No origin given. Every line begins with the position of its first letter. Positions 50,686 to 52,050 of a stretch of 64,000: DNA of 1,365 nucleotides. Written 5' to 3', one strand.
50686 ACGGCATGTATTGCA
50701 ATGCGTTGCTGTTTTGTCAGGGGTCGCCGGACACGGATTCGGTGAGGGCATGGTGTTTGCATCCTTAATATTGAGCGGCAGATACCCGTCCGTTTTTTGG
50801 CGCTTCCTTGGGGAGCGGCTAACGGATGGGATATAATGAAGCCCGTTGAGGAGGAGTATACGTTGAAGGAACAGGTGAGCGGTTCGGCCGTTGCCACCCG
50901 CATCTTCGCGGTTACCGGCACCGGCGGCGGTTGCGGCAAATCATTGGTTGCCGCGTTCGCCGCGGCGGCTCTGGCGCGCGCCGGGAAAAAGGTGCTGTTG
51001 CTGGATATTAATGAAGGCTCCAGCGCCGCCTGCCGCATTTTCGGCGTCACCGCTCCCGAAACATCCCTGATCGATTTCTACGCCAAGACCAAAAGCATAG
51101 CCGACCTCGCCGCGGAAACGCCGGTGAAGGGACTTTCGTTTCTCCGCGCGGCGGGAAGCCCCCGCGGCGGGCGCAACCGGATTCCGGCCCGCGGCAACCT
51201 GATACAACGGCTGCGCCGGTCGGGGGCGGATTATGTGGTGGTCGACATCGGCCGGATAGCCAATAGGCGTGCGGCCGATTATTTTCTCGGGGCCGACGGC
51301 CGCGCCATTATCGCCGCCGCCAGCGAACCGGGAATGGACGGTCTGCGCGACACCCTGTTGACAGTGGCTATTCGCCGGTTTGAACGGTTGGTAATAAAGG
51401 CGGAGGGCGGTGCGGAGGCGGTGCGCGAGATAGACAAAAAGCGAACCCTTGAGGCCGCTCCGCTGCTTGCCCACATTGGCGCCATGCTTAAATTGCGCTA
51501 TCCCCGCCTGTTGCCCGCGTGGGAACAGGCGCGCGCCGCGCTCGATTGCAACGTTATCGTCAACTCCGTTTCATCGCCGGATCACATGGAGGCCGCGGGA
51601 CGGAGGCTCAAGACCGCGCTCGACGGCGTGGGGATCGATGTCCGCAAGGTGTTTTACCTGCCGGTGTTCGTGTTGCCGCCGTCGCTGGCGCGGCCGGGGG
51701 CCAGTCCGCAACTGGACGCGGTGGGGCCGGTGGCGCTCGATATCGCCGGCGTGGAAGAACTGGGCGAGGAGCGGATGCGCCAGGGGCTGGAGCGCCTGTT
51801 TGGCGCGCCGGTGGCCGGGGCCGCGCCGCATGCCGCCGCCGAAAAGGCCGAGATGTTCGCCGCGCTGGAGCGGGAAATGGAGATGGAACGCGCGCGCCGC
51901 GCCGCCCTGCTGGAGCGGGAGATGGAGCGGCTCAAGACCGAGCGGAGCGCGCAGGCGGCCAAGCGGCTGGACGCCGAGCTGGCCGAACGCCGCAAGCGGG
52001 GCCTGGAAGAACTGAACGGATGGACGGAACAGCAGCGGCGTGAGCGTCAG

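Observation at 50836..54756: Giant ParA/MinD-like ATPase fused to a ~1000-aa Glu/Arg/Lys-rich coiled-coil tail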

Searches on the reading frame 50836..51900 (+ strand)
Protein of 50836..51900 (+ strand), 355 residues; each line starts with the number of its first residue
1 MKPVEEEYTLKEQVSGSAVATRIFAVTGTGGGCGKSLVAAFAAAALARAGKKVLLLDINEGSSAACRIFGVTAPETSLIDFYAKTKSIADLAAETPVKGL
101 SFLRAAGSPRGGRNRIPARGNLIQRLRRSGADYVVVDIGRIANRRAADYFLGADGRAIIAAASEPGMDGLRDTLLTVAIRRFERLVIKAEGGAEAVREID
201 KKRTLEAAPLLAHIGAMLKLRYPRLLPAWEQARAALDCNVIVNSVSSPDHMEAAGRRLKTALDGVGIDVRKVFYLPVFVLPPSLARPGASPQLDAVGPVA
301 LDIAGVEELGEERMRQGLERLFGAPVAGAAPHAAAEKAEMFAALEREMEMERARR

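Call 3: search_protein_families(library=pfam, proteins=[window:50836-51900:+], max_evalue=1)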
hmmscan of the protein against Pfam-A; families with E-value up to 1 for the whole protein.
window:50836-51900:+ (355 aa): 7 families
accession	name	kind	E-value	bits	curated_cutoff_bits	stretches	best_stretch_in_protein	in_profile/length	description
PF01656.29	CbiA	-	6.4e-08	33.1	25.4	1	25-132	2-54/125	CobQ/CobB/MinD/ParA nucleotide binding domain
PF13614.12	AAA_31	-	1.8e-06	28.4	27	1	22-103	2-84/177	AAA domain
PF10609.15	ParA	-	3.1e-05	24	27.1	1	22-73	4-55/246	NUBPL iron-transfer P-loop NTPase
PF00142.24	Fer4_NifH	-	0.0017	18.3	25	1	23-95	2-72/271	4Fe-4S iron sulfur cluster binding proteins, NifH/frxC family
PF06564.18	CBP_BcsQ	-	0.0067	16.4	21.3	1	23-59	3-39/234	Cellulose biosynthesis protein BcsQ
PF09140.17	MipZ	-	0.034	13.9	20.7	1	27-67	6-46/262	ATPase MipZ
PF02374.21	ArsA_ATPase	-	0.058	13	24.3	1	22-57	2-36/305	Anion-transporting ATPase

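Call 4: search_protein_families(library=ncbifam, proteins=[window:50836-51900:+], max_evalue=1)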
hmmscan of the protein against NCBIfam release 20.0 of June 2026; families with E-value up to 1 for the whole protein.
window:50836-51900:+ (355 aa): 36 families (the best 25 are shown)
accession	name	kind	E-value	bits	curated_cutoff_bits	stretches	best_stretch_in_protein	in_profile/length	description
TIGR01007.1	eps_fam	subfamily_domain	1.3e-09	37.9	108.05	1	14-141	10-138/204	polysaccharide biosynthesis tyrosine autokinase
TIGR01005.1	eps_transp_fam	subfamily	1.9e-08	33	411.7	1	21-147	546-672/754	exopolysaccharide transport protein family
NF053622.1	ATPseBagAMYCTU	equivalog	2.9e-07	30.2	400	1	20-72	6-56/325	ATPase BagA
TIGR03018.1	pepcterm_TyrKin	hypoth_equivalog_domain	9.8e-07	28.3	230.65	1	20-109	34-123/207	XrtA-associated tyrosine autokinase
TIGR01969.1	minD_arch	subfamily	7.6e-06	25.3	201.75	1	24-179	3-154/251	cell division ATPase MinD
TIGR03029.1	EpsG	equivalog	7.9e-06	25.2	313.8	1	21-139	103-219/274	chain length determinant protein tyrosine kinase EpsG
NF041136.1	MrpORP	equivalog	1.2e-05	24.8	450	1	20-73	5-57/365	iron-sulfur cluster carrier protein MrpORP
NF041546.1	ParA_partition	equivalog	8.7e-05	22.1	180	1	24-64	2-42/203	ParA family partition ATPase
TIGR03815.1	CpaE_hom_Actino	equivalog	9.7e-05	21.6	154.45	1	10-160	100-252/340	septum site-determining protein Ssd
TIGR03371.1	cellulose_yhjQ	equivalog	0.00014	21.5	157.85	1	23-153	3-136/246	cellulose biosynthesis protein BcsQ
TIGR01968.1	minD_bact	equivalog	0.00018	20.9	212.9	1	22-72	2-52/261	septum site-determining protein MinD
NF007350.0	PRK09841.1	equivalog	0.00046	18.4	1248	1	20-84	530-593/726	tyrosine-protein kinase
NF047398.1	AAA_KGGVGR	domain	0.00085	19.7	90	1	22-58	3-39/190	KGGVGR-motif variant AAA ATPase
NF008568.0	PRK11519.1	equivalog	0.0022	16.2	1068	1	23-103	528-607/720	tyrosine-protein kinase Wzc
TIGR02016.1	BchX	equivalog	0.0032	16.8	331.2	1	22-87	1-64/296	chlorophyllide a reductase iron protein subunit X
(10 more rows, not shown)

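Call 5: find_homologous_proteins(query=window:50836-51870:+)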
Query window:50836-51870:+: 8000 candidates shared short words with the query, none scored E <= 0.001.

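Call 10: find_related_loci(query=window:50836-51825:+, collection=genome_contigs, flank=10000)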
Query window:50836-51825:+ (330 aa) in genome_contigs; peptide patterns used: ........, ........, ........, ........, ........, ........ (x = any residue, [..] = any of these).
175 stretches matched a pattern; 8 encode a relative of the query (tblastn E <= 1e-3); 8 distinct loci.
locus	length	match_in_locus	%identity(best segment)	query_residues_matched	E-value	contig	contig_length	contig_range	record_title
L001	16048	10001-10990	82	1-330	1e-171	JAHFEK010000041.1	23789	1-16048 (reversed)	MAG: Nitrospinales bacterium isolate nzgw267 NODE_3395_length_23790_cov_4.031180, whole genome shotgun sequence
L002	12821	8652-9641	68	1-330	2e-145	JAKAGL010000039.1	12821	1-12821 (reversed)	MAG: bacterium isolate WY2.bin26 NODE_7473_length_12821_cov_1.170632, whole genome shotgun sequence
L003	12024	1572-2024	34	16-165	1e-18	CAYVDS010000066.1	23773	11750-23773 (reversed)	MAG TPA_asm: uncultured bacterium isolate binchicken_co232_148 genome assembly, contig: NODE_3941_length_23773_cov_5.244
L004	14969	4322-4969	31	20-226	2e-18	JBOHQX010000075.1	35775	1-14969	MAG: bacterium isolate M3-S_metawrap_bin.56 k127_949578, whole genome shotgun sequence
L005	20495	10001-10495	30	22-184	2e-16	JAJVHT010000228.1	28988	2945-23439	MAG: bacterium isolate Bin_13 c_000000003915, whole genome shotgun sequence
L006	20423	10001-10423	33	11-138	3e-6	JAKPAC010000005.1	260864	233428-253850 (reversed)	MAG: Actinomycetes bacterium isolate USSF_maxbin.065 k201_859371, whole genome shotgun sequence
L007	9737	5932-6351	30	8-138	4e-6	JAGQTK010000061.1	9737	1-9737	MAG: Microthrixaceae bacterium isolate HKST-UBA31 NODE_61_length_9737_cov_4.552588, whole genome shotgun sequence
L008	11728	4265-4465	39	2-71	9e-5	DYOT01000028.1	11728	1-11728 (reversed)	MAG TPA_asm: Candidatus Caenarcanum sp. isolate SulCav_GS09_5_35_39 SulCav_GS09_5_9026_length_11728_cov_24_485051, whole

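Call 19: search_protein_representatives(protein=window:50836-51825:+)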
Query: 330 residues. Proteins with E-value up to 0.001 (for the whole library): 1351; up to 1e-10: 183; up to 1e-30: 2. The best 150 are listed.
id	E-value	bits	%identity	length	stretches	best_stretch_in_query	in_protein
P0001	3.0e-61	224.0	41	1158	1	14-320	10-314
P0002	1.3e-33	133.2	29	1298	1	16-319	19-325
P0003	5.0e-27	111.6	33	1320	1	22-310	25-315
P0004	3.5e-19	85.8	31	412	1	15-254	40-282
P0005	2.6e-17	79.7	40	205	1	16-154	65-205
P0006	5.4e-17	78.6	34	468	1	9-176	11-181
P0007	7.3e-17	78.2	28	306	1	20-218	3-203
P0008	8.8e-17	77.9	31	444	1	14-272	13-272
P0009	2.6e-16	76.4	34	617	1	21-183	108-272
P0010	6.4e-16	75.1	34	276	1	19-184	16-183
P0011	1.2e-15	74.2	28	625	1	15-253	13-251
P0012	1.2e-15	74.2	34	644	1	15-194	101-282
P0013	2.1e-15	73.4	29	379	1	18-287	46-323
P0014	2.4e-15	73.2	38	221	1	21-165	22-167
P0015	2.9e-15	72.9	26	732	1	21-262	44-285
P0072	2.5e-12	63.3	30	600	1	23-186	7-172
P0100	9.7e-12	61.4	34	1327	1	22-195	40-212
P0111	1.4e-11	60.8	27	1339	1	10-276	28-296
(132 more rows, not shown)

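Call 21: list_cluster_members(proteins=[P0001, P0002, P0003, P0100, P0111])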
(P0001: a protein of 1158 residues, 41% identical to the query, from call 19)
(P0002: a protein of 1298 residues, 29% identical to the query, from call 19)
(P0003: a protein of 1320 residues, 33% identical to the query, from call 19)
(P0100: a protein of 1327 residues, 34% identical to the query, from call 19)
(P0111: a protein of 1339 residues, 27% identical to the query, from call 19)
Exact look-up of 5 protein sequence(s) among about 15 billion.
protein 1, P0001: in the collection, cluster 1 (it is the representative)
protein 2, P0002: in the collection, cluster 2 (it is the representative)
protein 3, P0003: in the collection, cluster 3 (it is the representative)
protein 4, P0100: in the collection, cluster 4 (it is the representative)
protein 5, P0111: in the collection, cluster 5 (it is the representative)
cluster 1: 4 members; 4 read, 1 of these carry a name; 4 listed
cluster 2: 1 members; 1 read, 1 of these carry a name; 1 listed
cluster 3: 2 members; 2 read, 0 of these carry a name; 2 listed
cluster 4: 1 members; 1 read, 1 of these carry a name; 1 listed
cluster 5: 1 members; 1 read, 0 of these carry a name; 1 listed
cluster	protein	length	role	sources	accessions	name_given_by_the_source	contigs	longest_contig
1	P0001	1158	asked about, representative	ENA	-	-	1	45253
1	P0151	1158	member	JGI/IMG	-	cellulose biosynthesis protein BcsQ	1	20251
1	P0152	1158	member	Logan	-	-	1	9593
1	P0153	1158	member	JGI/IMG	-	-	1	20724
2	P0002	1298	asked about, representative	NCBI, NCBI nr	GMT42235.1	MAG: hypothetical protein IEMM0002_0646 [bacterium]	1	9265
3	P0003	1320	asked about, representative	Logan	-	-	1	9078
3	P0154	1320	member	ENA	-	-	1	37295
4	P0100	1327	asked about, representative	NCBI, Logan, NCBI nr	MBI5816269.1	MAG: hypothetical protein HZB29_11745 [Nitrospinae bacterium] | hypothetical protein [Nitrospinota bacterium]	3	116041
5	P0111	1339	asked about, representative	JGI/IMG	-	-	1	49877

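Call 25: find_encoding_contigs(protein=P0100, flank=10000, max_places=2)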
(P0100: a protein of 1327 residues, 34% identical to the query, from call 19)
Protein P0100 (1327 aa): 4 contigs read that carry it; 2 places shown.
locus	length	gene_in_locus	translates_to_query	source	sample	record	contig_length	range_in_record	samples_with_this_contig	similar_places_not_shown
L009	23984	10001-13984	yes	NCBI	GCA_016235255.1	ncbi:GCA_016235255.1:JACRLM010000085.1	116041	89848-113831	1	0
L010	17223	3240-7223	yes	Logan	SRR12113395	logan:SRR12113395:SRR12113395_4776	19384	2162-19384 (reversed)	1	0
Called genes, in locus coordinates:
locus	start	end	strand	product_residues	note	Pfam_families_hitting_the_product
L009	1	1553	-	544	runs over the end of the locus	PF13450:NAD_binding_8 (faint)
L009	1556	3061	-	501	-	PF01564:Spermine_synth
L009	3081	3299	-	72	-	PF03994:DUF350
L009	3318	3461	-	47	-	-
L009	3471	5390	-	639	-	PF13785:DUF4178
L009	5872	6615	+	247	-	PF02348:CTP_transf_3, PF12804:NTP_transf_3 (weak)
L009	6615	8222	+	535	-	PF06418:CTP_synth_N, PF00117:GATase, PF07722:Peptidase_C26 (weak)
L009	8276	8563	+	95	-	-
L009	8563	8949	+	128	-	PF01850:PIN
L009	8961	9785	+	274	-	PF00793:DAHP_synth_1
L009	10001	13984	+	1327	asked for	PF01656:CbiA (faint)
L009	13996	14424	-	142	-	PF01850:PIN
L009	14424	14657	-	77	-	PF02604:PhdYeFM_antitox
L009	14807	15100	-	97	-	PF00216:Bac_DNA_binding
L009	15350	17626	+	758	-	-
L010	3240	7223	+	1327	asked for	PF01656:CbiA (faint)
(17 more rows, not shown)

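Call 26: find_encoding_contigs(protein=P0001, flank=10000, max_places=2)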
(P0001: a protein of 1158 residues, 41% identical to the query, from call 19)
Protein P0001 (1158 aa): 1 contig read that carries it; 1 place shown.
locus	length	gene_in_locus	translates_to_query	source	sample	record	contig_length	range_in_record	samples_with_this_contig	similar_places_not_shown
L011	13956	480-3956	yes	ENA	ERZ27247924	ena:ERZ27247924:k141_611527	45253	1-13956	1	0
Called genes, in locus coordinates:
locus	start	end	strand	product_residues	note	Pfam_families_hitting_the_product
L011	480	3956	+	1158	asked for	-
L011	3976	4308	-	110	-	-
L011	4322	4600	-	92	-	-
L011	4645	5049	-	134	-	PF13279:4HBT_2, PF03061:4HBT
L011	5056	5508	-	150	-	PF01638:HxlR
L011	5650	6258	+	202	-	PF04264:YceI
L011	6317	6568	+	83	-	PF09360:zf-CDGSH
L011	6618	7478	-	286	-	PF00892:EamA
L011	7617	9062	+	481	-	PF00392:GntR, PF00155:Aminotran_1_2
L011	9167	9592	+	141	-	PF02381:MraZ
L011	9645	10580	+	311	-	PF01795:Methyltransf_5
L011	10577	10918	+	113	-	-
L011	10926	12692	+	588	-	PF03717:PBP_dimer, PF00905:Transpeptidase, PF13354:Beta-lactamase2 (faint)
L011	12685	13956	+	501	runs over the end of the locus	PF01225:Mur_ligase, PF08245:Mur_ligase_M, PF02875:Mur_ligase_C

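Call 27: find_encoding_contigs(protein=P0111, flank=10000, max_places=1)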
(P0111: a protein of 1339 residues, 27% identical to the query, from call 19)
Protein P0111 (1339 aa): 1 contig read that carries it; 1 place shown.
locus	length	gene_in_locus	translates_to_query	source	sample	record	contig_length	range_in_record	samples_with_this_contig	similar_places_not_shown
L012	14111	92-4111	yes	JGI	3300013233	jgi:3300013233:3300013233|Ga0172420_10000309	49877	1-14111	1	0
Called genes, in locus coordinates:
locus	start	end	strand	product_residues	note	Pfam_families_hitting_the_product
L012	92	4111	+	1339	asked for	PF01656:CbiA, PF13614:AAA_31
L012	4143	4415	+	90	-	-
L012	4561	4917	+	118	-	PF02635:DsrE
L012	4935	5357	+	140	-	PF02635:DsrE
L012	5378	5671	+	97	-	PF04077:DsrH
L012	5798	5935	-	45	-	PF08369:PCP_red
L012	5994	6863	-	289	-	PF04055:Radical_SAM, PF06463:Mob_synth_C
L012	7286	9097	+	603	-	PF00916:Sulfate_transp, PF01740:STAS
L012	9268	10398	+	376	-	PF04055:Radical_SAM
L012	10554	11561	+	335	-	PF01008:IF-2B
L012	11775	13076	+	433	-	PF00202:Aminotran_3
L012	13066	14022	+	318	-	PF02729:OTCace_N, PF00185:OTCace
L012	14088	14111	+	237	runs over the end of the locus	PF14064:HmuY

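Call 28: find_encoding_contigs(protein=P0003, flank=10000, max_places=1)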
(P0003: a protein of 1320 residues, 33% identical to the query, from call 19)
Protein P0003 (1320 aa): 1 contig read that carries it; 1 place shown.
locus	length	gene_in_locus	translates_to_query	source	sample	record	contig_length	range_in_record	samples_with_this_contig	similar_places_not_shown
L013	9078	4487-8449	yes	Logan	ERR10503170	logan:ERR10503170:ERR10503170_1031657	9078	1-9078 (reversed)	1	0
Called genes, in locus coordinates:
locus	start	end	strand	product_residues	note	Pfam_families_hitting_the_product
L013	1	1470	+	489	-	?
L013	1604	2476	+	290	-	PF08668:HDOD, PF01966:HD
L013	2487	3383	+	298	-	PF23023:Anti-Pycsar_Apyc1 (weak), PF12706:Lactamase_B_2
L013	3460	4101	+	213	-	PF04367:DUF502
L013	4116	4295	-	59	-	PF04316:FlgM (weak)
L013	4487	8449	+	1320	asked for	PF01656:CbiA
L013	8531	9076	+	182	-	?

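Call 29: find_encoding_contigs(protein=P0002, flank=10000, max_places=1)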
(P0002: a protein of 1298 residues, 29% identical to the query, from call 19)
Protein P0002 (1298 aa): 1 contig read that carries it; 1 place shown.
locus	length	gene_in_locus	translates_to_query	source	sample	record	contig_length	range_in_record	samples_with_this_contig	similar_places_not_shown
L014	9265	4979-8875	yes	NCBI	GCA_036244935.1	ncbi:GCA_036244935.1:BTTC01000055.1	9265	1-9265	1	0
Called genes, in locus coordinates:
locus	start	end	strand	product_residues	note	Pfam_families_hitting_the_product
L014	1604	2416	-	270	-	PF11306:DUF3108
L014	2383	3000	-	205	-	PF01209:Ubie_methyltran, PF13489:Methyltransf_23, PF01135:PCMT (weak), PF07021:MetW, PF13847:Methyltransf_31, PF08241:Methyltransf_11, PF08242:Methyltransf_12, PF13649:Methyltransf_25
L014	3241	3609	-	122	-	PF01052:FliMN_C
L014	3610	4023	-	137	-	PF08899:DUF1844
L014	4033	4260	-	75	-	PF01192:RNA_pol_Rpb6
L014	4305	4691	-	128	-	PF01258:zf-dskA_traR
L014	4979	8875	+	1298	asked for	PF01656:CbiA, PF06564:CBP_BcsQ (weak), PF10609:ParA (weak), PF13614:AAA_31 (weak)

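Call 41: search_solved_structures(query=A2, max_evalue=0.01, show_alignments=2)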
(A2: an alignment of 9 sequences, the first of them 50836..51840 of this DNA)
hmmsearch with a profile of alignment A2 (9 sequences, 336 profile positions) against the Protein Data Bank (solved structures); distinct sequences matched with E-value up to 0.01: 83 (the best 60 are shown).
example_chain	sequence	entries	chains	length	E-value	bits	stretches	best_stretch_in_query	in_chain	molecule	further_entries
6z0p_A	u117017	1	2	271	1.1e-17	67.6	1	23-142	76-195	BceF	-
4rz3_A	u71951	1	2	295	1.4e-16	63.8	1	20-178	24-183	Site-determining protein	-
4rz2_A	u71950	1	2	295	2.9e-16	62.8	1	20-178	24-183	Site-determining protein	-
5j1j_A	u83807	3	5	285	1.1e-15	60.9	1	16-168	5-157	Site-determining protein | Transcriptional antiactivator FleN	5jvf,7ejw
8p53_A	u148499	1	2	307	1.9e-15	60.2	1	18-167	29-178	Antiactivator FleN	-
8pb9_A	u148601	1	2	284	2e-15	60.1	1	18-168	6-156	Antiactivator FleN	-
1ion_A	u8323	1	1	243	8.1e-14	54.8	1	26-172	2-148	PROBABLE CELL DIVISION INHIBITOR MIND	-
1g3q_A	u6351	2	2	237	3e-12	49.7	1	27-143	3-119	CELL DIVISION INHIBITOR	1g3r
8ray_B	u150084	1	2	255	2.7e-11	46.5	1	27-179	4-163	ParA family protein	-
1hyq_A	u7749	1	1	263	3.2e-11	46.3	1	26-170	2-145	CELL DIVISION INHIBITOR (MIND-1)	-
4v02_A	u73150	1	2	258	6e-11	45.4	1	26-171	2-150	SITE-DETERMINING PROTEIN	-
4v03_A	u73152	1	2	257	8.9e-11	44.8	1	26-171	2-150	SITE-DETERMINING PROTEIN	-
3q9l_A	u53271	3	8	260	1.1e-10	44.5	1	26-169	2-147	Septum site-determining protein minD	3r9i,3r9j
3bfv_A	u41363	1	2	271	1.9e-10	43.7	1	24-157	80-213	Membrane protein CapA1, Protein tyrosine kinase,Protein tyrosine kinase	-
4jmp_A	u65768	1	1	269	1.9e-10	43.7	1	24-157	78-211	C-terminal fragment of CapA, Protein tyrosine kinase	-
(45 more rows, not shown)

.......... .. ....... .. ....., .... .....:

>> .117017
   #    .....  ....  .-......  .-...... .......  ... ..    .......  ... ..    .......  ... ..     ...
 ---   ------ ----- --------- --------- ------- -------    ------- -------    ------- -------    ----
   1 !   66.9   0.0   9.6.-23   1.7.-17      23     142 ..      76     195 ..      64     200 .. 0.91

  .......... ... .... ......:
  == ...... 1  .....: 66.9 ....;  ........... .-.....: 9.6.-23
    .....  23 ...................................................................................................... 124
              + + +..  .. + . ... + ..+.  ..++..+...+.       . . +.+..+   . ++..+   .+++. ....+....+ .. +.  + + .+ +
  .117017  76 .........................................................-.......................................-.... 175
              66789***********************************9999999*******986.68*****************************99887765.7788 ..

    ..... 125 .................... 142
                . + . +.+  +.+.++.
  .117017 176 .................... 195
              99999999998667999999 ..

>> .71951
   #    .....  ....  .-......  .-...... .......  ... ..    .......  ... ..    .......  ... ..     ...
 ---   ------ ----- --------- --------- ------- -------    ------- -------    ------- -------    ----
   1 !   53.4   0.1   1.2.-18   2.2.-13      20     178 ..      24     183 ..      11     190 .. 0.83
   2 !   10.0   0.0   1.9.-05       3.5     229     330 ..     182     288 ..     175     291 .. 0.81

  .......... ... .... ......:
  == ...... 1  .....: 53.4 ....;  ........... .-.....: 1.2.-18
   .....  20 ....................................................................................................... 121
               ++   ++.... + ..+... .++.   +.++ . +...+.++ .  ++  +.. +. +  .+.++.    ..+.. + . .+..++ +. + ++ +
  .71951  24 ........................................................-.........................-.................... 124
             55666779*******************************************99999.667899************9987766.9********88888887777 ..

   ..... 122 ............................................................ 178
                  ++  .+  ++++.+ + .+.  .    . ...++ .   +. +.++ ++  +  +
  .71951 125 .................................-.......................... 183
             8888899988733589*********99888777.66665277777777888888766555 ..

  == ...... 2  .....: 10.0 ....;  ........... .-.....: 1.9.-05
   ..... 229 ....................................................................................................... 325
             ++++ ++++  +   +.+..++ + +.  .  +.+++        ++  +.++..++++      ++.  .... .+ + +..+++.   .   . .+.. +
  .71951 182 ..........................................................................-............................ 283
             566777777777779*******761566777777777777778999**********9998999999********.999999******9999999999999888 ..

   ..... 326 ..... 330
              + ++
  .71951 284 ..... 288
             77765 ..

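Call 54: predict_structure(alignment_id=A3)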
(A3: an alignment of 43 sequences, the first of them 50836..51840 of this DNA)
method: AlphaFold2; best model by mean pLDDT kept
length: 335 residues; sequences in the alignment: 43
mean_pLDDT: 86.1   pTM: 0.86
mean pLDDT of the five models: 86.1, 85.3, 85.1, 84.3, 83.6
residues with pLDDT >= 90: 216; 70-90: 68; 50-70: 29; < 50: 22
segments of 3 or more residues with pLDDT < 50: 1-14, 329-335
pLDDT, mean of each block of 10 residues (from residue 1): 44 59 96 93 95 93 81 81 85 94 77 53 91 96 93 97 96 95 97 96 81 93 98 95 95 96 93 89 68 91 95 88 71 40
secondary structure, 60 per line:
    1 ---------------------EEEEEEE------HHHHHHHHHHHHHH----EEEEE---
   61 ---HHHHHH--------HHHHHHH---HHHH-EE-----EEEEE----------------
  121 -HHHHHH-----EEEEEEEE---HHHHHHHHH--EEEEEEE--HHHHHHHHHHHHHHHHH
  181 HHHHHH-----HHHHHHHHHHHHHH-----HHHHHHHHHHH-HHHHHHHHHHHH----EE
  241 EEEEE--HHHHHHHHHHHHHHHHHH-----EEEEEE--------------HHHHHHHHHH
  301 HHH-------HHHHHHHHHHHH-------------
elements in order: E22-28 H35-48 E53-57 H64-69 H78-84 H88-91 E100-104 H122-127 E133-140 H144-152 E155-161 H164-186 H192-205 H211-221 H223-234 E239-245 H248-265 E271-276 H291-303 H311-322
